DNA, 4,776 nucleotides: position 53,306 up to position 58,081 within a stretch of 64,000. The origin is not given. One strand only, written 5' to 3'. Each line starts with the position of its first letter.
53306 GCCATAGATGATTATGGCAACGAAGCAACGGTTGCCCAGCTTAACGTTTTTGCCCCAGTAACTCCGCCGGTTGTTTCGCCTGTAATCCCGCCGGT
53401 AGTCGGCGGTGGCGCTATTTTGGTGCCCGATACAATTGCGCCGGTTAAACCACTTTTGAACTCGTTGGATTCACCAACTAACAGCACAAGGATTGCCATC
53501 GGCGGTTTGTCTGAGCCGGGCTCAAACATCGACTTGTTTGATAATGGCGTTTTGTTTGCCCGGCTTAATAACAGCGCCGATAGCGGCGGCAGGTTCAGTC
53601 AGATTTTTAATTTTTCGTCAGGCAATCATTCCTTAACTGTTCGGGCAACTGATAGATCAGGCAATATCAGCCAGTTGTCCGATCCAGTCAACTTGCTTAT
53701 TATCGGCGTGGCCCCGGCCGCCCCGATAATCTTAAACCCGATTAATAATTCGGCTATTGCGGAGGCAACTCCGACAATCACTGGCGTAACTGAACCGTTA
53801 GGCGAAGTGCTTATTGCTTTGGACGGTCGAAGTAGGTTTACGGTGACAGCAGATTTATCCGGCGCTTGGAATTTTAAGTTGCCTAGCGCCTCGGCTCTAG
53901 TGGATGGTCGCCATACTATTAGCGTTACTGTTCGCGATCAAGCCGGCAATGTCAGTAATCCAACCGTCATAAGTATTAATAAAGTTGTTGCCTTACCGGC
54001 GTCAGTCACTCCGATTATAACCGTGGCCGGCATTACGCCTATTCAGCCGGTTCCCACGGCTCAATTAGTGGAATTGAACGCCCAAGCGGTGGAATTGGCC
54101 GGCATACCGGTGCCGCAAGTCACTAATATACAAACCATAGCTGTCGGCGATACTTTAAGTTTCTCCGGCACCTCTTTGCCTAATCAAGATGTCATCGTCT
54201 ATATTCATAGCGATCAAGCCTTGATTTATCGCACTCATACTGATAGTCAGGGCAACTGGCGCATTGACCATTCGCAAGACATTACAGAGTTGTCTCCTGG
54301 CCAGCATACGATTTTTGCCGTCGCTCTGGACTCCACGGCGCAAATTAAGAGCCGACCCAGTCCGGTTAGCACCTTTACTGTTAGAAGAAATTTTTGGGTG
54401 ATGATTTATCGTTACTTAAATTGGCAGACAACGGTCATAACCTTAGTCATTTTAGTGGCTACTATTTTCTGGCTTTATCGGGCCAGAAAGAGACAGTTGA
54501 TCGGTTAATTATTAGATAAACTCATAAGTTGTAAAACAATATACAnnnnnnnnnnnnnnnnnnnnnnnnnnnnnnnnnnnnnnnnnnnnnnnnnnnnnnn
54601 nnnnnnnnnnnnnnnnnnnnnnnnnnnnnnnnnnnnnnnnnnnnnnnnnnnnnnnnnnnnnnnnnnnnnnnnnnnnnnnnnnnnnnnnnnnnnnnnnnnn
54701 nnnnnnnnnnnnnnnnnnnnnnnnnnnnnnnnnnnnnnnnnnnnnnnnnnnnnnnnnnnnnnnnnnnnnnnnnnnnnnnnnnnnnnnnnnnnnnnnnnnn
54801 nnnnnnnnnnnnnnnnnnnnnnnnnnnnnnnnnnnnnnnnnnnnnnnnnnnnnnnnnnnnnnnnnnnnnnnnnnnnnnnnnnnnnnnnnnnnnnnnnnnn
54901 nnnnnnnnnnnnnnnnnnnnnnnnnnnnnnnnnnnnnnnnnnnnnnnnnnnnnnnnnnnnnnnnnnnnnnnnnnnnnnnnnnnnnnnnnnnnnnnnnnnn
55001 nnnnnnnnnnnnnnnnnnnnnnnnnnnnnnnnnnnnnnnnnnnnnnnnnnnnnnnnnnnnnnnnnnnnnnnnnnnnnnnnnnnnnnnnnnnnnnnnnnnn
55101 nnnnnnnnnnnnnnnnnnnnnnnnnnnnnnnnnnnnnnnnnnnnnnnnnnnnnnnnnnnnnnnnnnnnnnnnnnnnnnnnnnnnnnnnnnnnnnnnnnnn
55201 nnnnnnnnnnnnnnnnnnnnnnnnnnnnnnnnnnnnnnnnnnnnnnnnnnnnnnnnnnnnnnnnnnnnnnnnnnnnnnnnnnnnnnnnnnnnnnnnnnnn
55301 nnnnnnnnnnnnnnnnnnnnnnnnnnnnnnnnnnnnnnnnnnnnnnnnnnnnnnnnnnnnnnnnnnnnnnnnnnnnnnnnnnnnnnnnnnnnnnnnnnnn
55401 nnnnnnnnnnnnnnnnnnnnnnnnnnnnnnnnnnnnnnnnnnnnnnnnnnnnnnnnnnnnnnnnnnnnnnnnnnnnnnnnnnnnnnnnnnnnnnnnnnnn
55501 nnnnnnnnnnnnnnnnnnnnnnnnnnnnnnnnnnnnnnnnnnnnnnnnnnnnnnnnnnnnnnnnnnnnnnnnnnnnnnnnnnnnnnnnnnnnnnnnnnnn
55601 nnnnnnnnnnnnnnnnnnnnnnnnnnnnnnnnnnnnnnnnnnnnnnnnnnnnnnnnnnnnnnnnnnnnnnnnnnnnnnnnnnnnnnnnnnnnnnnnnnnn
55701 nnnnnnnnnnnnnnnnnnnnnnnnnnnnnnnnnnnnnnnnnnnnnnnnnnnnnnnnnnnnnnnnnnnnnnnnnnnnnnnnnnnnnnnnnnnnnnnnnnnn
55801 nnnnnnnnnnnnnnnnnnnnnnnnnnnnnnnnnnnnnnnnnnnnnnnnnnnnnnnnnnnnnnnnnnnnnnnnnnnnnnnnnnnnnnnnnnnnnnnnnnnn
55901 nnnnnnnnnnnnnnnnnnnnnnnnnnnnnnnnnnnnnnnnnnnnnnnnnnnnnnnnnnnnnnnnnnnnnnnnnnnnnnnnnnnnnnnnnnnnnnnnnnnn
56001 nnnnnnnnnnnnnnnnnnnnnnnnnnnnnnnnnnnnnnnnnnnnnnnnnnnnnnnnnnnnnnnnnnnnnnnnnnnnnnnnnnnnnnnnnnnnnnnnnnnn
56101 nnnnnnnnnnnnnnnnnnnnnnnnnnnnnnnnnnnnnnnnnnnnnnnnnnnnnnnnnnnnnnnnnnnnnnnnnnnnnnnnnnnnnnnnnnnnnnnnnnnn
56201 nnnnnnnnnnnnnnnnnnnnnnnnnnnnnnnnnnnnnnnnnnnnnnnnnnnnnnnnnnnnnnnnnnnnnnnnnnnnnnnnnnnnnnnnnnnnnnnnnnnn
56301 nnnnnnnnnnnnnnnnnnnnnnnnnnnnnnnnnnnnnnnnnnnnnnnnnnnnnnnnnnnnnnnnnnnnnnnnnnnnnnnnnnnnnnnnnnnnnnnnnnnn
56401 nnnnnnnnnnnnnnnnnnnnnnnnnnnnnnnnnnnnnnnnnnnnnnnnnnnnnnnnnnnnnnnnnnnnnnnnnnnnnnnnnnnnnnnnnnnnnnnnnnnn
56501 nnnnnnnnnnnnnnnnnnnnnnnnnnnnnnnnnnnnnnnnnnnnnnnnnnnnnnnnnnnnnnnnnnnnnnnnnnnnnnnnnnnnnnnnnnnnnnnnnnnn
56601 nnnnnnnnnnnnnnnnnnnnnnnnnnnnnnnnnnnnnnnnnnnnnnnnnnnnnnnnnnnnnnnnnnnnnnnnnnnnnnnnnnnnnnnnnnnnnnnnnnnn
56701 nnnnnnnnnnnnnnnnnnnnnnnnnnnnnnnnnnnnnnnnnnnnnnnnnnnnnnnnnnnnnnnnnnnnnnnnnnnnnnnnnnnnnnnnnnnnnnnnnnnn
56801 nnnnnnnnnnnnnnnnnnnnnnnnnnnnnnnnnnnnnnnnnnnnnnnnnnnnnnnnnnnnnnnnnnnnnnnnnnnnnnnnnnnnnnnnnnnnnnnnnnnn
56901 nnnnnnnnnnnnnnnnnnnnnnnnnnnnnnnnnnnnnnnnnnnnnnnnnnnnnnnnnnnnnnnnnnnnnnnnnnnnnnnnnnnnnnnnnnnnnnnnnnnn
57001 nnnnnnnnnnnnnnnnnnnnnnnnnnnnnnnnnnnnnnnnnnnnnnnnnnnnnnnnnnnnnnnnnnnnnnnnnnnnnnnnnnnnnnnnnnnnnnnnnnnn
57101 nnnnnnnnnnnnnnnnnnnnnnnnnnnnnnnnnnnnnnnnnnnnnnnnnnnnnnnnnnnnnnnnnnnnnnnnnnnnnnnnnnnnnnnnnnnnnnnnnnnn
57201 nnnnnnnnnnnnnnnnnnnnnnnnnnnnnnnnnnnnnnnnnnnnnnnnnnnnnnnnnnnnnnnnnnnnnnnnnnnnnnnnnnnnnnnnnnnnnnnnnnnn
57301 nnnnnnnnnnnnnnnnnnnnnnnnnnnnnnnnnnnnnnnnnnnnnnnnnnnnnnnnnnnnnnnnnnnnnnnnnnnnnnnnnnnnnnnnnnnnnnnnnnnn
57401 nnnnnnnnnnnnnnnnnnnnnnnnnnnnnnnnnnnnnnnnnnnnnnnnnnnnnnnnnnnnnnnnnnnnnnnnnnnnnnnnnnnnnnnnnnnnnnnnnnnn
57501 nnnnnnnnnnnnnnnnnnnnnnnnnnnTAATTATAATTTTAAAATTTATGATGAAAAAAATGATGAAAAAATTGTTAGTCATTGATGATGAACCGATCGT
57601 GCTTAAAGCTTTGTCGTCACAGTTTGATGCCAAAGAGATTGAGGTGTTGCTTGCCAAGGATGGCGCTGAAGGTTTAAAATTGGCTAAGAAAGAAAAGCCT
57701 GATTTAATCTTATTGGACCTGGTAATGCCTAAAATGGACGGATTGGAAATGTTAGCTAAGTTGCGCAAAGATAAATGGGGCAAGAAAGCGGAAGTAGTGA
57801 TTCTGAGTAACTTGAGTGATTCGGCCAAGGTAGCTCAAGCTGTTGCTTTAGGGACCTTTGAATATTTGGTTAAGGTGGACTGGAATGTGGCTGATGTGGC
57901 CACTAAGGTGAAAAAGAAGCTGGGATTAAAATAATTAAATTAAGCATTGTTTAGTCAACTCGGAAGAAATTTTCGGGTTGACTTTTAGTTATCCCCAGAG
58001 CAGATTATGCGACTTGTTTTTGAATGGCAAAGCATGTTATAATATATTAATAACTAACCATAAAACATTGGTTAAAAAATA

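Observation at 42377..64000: Candidate sensor-regulated adhesion/pilus locus: orphan receivers, giant Asp-box surface protein with mini-paralog, multi-PAS kinase, type IV pilus module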

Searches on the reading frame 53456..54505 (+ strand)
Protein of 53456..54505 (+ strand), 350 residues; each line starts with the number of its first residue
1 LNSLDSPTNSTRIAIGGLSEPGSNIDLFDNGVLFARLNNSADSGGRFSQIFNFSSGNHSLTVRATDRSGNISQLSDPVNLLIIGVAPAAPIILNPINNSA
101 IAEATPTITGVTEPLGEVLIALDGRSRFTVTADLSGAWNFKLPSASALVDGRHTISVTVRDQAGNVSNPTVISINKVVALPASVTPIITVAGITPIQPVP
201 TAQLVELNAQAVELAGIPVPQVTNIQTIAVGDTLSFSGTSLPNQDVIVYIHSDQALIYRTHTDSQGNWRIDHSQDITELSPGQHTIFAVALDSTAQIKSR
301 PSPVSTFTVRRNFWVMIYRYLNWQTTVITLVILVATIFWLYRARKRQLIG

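Call 33: find_related_loci(query=A2, collection=genome_contigs, flank=10000)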
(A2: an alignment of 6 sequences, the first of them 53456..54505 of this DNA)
Query A2 (350 aa) in genome_contigs; peptide patterns used: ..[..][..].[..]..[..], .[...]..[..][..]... (x = any residue, [..] = any of these).
27 stretches matched a pattern; 13 encode a relative of the query (tblastn E <= 1e-3); 13 distinct loci.
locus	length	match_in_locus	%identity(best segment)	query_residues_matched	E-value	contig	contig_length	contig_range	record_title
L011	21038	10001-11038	76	1-347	3e-178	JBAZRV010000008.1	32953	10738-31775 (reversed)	MAG: Patescibacteria group bacterium isolate SO_2017_GW1_156 NODE_5872_length_32953_cov_3.320630_OW334_2017, whole genom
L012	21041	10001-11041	74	1-347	8e-163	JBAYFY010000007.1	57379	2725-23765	MAG: Candidatus Buchananbacteria bacterium isolate SO_2016_GW1_112 scaffold01119_OW334_2016, whole genome shotgun sequen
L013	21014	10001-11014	54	6-345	7e-119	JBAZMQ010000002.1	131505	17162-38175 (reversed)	MAG: Patescibacteria group bacterium isolate SO_2017_LW4_47 scaffold_423_c1_LW137-91_2017, whole genome shotgun sequence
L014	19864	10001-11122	48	1-350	3e-114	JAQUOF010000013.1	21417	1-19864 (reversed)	MAG: Patescibacteria group bacterium isolate STD1_195 NODE_5424_length_21417_cov_10.225129_Sandtown_D1, whole genome sho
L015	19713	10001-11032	53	1-345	2e-112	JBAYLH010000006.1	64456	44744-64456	MAG: Candidatus Buchananbacteria bacterium isolate SO_2016_GW1_99 scaffold00940_OW334_2016, whole genome shotgun sequenc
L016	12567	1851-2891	53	1-349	6e-112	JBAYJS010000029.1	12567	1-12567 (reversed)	MAG: Candidatus Buchananbacteria bacterium isolate SO_2016_GW1_61 scaffold08845_OW334_2016, whole genome shotgun sequenc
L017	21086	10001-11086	51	1-349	2e-111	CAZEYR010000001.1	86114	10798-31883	MAG TPA_asm: uncultured Gammaproteobacteria bacterium isolate SRP263991_co3_384 genome assembly, contig: NODE_101_length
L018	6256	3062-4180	49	1-347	5e-111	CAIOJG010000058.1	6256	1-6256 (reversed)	MAG: Candidatus Magasanikbacteria bacterium isolate AM_bin-3693 genome assembly, contig: bin-3693:058/190, whole genome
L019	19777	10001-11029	49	1-347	2e-109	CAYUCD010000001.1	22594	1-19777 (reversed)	MAG TPA_asm: uncultured Gammaproteobacteria bacterium isolate SRP302447_co3_92 genome assembly, contig: NODE_6251_length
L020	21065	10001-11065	52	1-344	1e-108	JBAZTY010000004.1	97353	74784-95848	MAG: Patescibacteria group bacterium isolate SO_2017_GW1_214 NODE_1430_length_97353_cov_2.626705_OW334_2017, whole genom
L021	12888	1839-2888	49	1-348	2e-107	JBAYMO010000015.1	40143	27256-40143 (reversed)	MAG: Candidatus Buchananbacteria bacterium isolate SO_2016_LW1_41 scaffold00737_LW64-88_2016, whole genome shotgun seque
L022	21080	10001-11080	46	1-345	2e-94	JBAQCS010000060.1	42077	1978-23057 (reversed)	MAG: Patescibacteria group bacterium isolate MFD12010_ilm_asm_bin15 k127_14212, whole genome shotgun sequence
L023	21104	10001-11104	42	1-347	6e-91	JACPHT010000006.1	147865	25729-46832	MAG: Candidatus Uhrbacteria bacterium isolate NC_groundwater_421_Ag_B-0.1um_41_26 GD18-4_B1_scaffold_484673, whole genom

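Call 71: search_protein_families(library=pfam, proteins=[L014:11170-13782:+, L018:4202-6253:+, L019:12025-14487:+, L019:14511-16388:+, L023:11118-13307:-, L017:11102-12304:+, L017:12243-15791:+, L022:11056-13119:+, L022:13519-16371:+, L016:2887-5574:+], max_evalue=0.00001)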
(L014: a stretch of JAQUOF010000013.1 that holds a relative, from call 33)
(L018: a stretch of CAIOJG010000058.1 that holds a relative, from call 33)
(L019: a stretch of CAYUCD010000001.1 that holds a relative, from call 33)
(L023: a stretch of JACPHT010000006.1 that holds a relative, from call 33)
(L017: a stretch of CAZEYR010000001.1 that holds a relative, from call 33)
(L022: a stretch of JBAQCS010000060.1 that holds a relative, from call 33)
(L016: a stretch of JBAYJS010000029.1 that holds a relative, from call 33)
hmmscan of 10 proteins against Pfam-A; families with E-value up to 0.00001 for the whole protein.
L014:11170-13782:+ (871 aa): 10 families
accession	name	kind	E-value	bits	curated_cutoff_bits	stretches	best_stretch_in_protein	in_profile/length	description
PF13426.13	PAS_9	-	1.5e-46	157.3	27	2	530-636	2-102/103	PAS domain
PF00989.32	PAS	-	6.1e-33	113.6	22.6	2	521-635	3-113/113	PAS fold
PF08448.16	PAS_4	-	8.7e-32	110.1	23.1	2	526-640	2-110/110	PAS fold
PF02518.31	HATPase_c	-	4.9e-29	101.4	26.4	1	758-867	2-109/111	Histidine kinase-, DNA gyrase B-, and HSP90-like ATPase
PF08447.18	PAS_3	-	1.1e-21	77.3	25.6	0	544-630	4-87/89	PAS fold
PF00512.31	HisKA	-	2.6e-18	66.2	26.9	1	644-709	1-66/66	His Kinase A (phospho-acceptor) domain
PF13188.13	PAS_8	-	2.6e-18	65.6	21.8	1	9-60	2-49/65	PAS domain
PF12860.13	PAS_7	-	4.1e-11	43.5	27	0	525-642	1-114/115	PAS fold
PF13596.12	PAS_10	-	3.5e-10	40.9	22.1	0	523-636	3-106/106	PAS domain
PF24820.1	Diguanyl_cycl_sensor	-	5.9e-07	29.9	28.1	0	524-626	1-104/109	Diguanylate cyclase-like sensor domain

L018:4202-6253:+ (684 aa): 5 families
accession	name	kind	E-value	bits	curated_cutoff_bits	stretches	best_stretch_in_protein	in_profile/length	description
PF02743.24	dCache_1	-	6.8e-21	75.3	45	1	267-506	6-239/240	Cache domain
PF13426.13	PAS_9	-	4.8e-16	59.4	27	1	559-661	2-103/103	PAS domain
PF00989.32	PAS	-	1.6e-13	51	22.6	1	550-659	3-113/113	PAS fold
PF08448.16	PAS_4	-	1.5e-10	41.7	23.1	1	556-663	3-109/110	PAS fold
PF08447.18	PAS_3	-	2e-06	28.4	25.6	1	572-652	3-85/89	PAS fold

L019:12025-14487:+ (821 aa): 9 families
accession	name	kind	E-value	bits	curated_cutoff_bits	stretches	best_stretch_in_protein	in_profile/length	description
PF02518.31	HATPase_c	-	4.3e-30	104.8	26.4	1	698-807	2-109/111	Histidine kinase-, DNA gyrase B-, and HSP90-like ATPase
PF00512.31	HisKA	-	3.2e-20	72.4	26.9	1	584-649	1-66/66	His Kinase A (phospho-acceptor) domain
PF13426.13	PAS_9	-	5.3e-13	49.6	27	1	470-576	2-102/103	PAS domain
PF08448.16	PAS_4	-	1.2e-12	48.5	23.1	1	465-580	1-110/110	PAS fold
PF00989.32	PAS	-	2.2e-11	44.2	22.6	1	461-575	3-113/113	PAS fold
PF00672.30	HAMP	-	2.5e-11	44.1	25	1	359-403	2-46/53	HAMP domain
PF12860.13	PAS_7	-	3.8e-06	27.5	27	1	465-581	1-113/115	PAS fold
PF02743.24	dCache_1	-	7.9e-06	26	45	0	49-323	10-239/240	Cache domain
PF13581.12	HATPase_c_2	-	9.8e-06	26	27.4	0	703-784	33-111/127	Histidine kinase-like ATPase domain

L019:14511-16388:+ (626 aa): 8 families
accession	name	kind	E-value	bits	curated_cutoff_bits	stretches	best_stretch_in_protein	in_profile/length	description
PF13426.13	PAS_9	-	8e-35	119.7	27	3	166-271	4-103/103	PAS domain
PF00989.32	PAS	-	2.7e-31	108.4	22.6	3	285-393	2-113/113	PAS fold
PF08448.16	PAS_4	-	1.4e-27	96.5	23.1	2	167-272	7-108/110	PAS fold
PF02518.31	HATPase_c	-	3.7e-26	92.2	26.4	1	517-625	2-109/111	Histidine kinase-, DNA gyrase B-, and HSP90-like ATPase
PF08447.18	PAS_3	-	1.6e-25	89.6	25.6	1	179-263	3-86/89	PAS fold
PF13188.13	PAS_8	-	2.3e-18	65.8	21.8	1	31-82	2-50/65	PAS domain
PF00512.31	HisKA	-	7e-13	48.9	26.9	1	403-467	2-65/66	His Kinase A (phospho-acceptor) domain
PF24820.1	Diguanyl_cycl_sensor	-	4.3e-12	46.4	28.1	0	169-219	10-59/109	Diguanylate cyclase-like sensor domain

L023:11118-13307:- (730 aa): 8 families
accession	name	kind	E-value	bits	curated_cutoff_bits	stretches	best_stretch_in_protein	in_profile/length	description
PF02518.31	HATPase_c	-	1.1e-26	93.9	26.4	1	610-718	4-110/111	Histidine kinase-, DNA gyrase B-, and HSP90-like ATPase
PF13426.13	PAS_9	-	7.5e-18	65.2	27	1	384-485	3-102/103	PAS domain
PF00512.31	HisKA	-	6.8e-16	58.5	26.9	1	493-560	1-65/66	His Kinase A (phospho-acceptor) domain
PF00989.32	PAS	-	3.3e-14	53.3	22.6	1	373-484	2-113/113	PAS fold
PF00672.30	HAMP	-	3.8e-13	50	25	1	296-347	1-52/53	HAMP domain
PF08447.18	PAS_3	-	3.6e-12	46.8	25.6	1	395-480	2-88/89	PAS fold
PF08448.16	PAS_4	-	6e-11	43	23.1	1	378-488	1-109/110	PAS fold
PF02743.24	dCache_1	-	3.5e-07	30.4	45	1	34-261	3-239/240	Cache domain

L017:11102-12304:+ (401 aa): 6 families
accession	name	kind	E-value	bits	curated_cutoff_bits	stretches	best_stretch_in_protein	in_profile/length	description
PF02518.31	HATPase_c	-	7e-27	94.5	26.4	1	288-398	2-110/111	Histidine kinase-, DNA gyrase B-, and HSP90-like ATPase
PF00512.31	HisKA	-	1.9e-19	69.9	26.9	1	174-239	1-66/66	His Kinase A (phospho-acceptor) domain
PF13426.13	PAS_9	-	7.9e-19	68.3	27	1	64-167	2-103/103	PAS domain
PF00989.32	PAS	-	3.7e-14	53.1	22.6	1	58-165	6-113/113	PAS fold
PF08447.18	PAS_3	-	1e-12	48.6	25.6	1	75-161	1-88/89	PAS fold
PF08448.16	PAS_4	-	1.4e-11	45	23.1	1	64-167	6-107/110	PAS fold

L017:12243-15791:+ (1183 aa): 10 families
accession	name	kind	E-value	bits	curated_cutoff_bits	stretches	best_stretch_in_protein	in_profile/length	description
PF13426.13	PAS_9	-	2.2e-63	211.4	27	4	64-163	1-102/103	PAS domain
PF08447.18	PAS_3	-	3.5e-59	197.5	25.6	3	332-420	2-89/89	PAS fold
PF00989.32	PAS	-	3.8e-52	175.5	22.6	3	839-947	2-113/113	PAS fold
PF13188.13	PAS_8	-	2.4e-35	119.7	21.8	2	55-98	2-42/65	PAS domain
PF08448.16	PAS_4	-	3e-35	121.2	23.1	1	190-298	1-109/110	PAS fold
PF02518.31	HATPase_c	-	1.3e-28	100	26.4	1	1073-1181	2-109/111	Histidine kinase-, DNA gyrase B-, and HSP90-like ATPase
PF00512.31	HisKA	-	4.2e-19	68.8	26.9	1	956-1024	1-66/66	His Kinase A (phospho-acceptor) domain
PF14598.12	PAS_11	-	1.7e-08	34.8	25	0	70-148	8-87/109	PAS domain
PF24820.1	Diguanyl_cycl_sensor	-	7.1e-07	29.6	28.1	0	851-932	10-96/109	Diguanylate cyclase-like sensor domain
PF12860.13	PAS_7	-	1.1e-06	29.1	27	0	190-233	1-44/115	PAS fold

L022:11056-13119:+ (688 aa): 6 families
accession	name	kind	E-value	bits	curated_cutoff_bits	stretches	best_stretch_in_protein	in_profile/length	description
PF02518.31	HATPase_c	-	3.4e-31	108.4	26.4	1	577-687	2-109/111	Histidine kinase-, DNA gyrase B-, and HSP90-like ATPase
PF00512.31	HisKA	-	2.5e-14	53.5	26.9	1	463-529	2-65/66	His Kinase A (phospho-acceptor) domain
PF13426.13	PAS_9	-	1.8e-12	47.9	27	0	360-448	10-103/103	PAS domain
PF08448.16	PAS_4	-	1.8e-11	44.7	23.1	1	115-215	8-108/110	PAS fold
PF13188.13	PAS_8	-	1e-07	32.1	21.8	0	332-394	1-55/65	PAS domain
PF00989.32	PAS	-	1.5e-06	28.6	22.6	0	362-395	22-55/113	PAS fold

L022:13519-16371:+ (951 aa): 8 families
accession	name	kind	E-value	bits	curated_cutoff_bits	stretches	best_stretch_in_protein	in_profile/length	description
PF02518.31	HATPase_c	-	4.2e-28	98.5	26.4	1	840-950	2-110/111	Histidine kinase-, DNA gyrase B-, and HSP90-like ATPase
PF13426.13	PAS_9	-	1.4e-23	83.5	27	2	616-715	2-102/103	PAS domain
PF13185.12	GAF_2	-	2.6e-21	76.7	28.6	1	313-459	1-135/136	GAF domain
PF13188.13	PAS_8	-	1.1e-20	73.2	21.8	1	480-531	1-49/65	PAS domain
PF00989.32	PAS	-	1.3e-20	74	22.6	1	606-714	2-113/113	PAS fold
PF00512.31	HisKA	-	5.5e-18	65.2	26.9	1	724-791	2-66/66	His Kinase A (phospho-acceptor) domain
PF08447.18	PAS_3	-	7.6e-17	61.8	25.6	0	195-280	5-89/89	PAS fold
PF01590.32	GAF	-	1.7e-09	38.8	22.4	1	316-454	2-128/133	GAF domain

L016:2887-5574:+ (896 aa): 8 families
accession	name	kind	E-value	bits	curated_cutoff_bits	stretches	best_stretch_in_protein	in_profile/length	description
PF13426.13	PAS_9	-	1.4e-59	199.2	27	5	306-405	3-102/103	PAS domain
PF00989.32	PAS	-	4.5e-51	172.1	22.6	5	295-404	2-113/113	PAS fold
PF08448.16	PAS_4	-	2.8e-42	143.8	23.1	3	303-405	4-106/110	PAS fold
PF08447.18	PAS_3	-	1e-33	115.9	25.6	2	442-522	2-81/89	PAS fold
PF13188.13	PAS_8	-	7.9e-29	99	21.8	0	549-591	2-42/65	PAS domain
PF02518.31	HATPase_c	-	1.7e-27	96.5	26.4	1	783-893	2-110/111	Histidine kinase-, DNA gyrase B-, and HSP90-like ATPase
PF00512.31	HisKA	-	1.8e-17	63.6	26.9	1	666-734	1-66/66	His Kinase A (phospho-acceptor) domain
PF24820.1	Diguanyl_cycl_sensor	-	3.5e-12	46.6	28.1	0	432-485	9-60/109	Diguanylate cyclase-like sensor domain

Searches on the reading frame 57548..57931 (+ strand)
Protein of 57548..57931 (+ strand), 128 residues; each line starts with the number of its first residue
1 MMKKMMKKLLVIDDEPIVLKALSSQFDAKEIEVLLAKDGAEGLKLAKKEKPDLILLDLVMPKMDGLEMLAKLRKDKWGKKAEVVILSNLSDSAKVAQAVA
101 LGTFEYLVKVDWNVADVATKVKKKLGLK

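Call 5: search_protein_families(library=pfam, proteins=[window:57548-57931:+], max_evalue=0.01)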
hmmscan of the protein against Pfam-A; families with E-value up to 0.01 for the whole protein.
window:57548-57931:+ (128 aa): 1 family
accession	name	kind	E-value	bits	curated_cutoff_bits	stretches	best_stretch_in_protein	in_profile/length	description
PF00072.30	Response_reg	-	1.2e-23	83.8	30.2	1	10-109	2-99/111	Response regulator receiver domain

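Call 27: search_protein_families(library=ncbifam, proteins=[window:57548-57931:+], max_evalue=0.01)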
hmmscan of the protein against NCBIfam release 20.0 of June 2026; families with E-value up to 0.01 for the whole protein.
window:57548-57931:+ (128 aa): 98 families (the best 25 are shown)
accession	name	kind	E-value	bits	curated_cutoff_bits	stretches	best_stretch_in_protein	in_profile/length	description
NF045505.1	RR_RssB_Pseudo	equivalog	1e-20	74.2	700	1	2-118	1-115/394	two-component system response regulator RssB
NF007135.0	PRK09581.1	equivalog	4.2e-19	68.7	474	1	5-110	1-106/457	PleD family two-component system response regulator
NF007969.0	PRK10693.1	equivalog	4.6e-19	68.6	329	1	6-115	7-114/337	two-component system response regulator RssB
NF045717.1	DVU0259_DivK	exception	1.6e-18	67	160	1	5-100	1-97/117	DVU0259 family response regulator domain-containing protein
NF045944.1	ResRegRpaBCyano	equivalog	3.8e-18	65.7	330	1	10-109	1-97/229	response regulator transcription factor RpaB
NF008469.0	PRK11361.1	equivalog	7.6e-18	64.4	714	1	6-126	4-121/461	acetoacetate metabolism transcriptional regulator AtoC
TIGR02875.1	spore_0_A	equivalog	1.1e-17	64.2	200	1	8-121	4-118/262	sporulation transcription factor Spo0A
NF053512.1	nitric_RR_NosR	exception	1.2e-17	64.1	400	1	9-124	1-114/422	response regulator c-di-GMP phosphodiesterase, NosR family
NF007935.0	PRK10651.1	equivalog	1.6e-17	63.4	250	1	2-114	2-113/216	two-component system response regulator NarL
NF001965.0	PRK00742.1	subfamily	4.1e-16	59.1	293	1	5-125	2-123/357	chemotaxis-specific protein-glutamate methyltransferase CheB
NF011695.0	PRK15115.1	equivalog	2.7e-15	56.1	763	1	1-109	1-107/445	two-component system response regulator GlrR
NF009206.0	PRK12555.1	subfamily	6.8e-15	54.9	342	1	8-118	2-113/340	chemotaxis-specific protein-glutamate methyltransferase CheB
TIGR02154.1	PhoB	equivalog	7.4e-15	54.9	296.2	1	5-121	1-116/226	phosphate regulon transcriptional regulator PhoB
TIGR01818.1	ntrC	equivalog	1.8e-14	53.4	558.6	1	10-122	2-111/463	nitrogen regulation protein NR(I)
NF041733.1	resp_reg_CseB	equivalog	2.6e-14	53.2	350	1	8-110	2-101/228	two-component system response regulator CseB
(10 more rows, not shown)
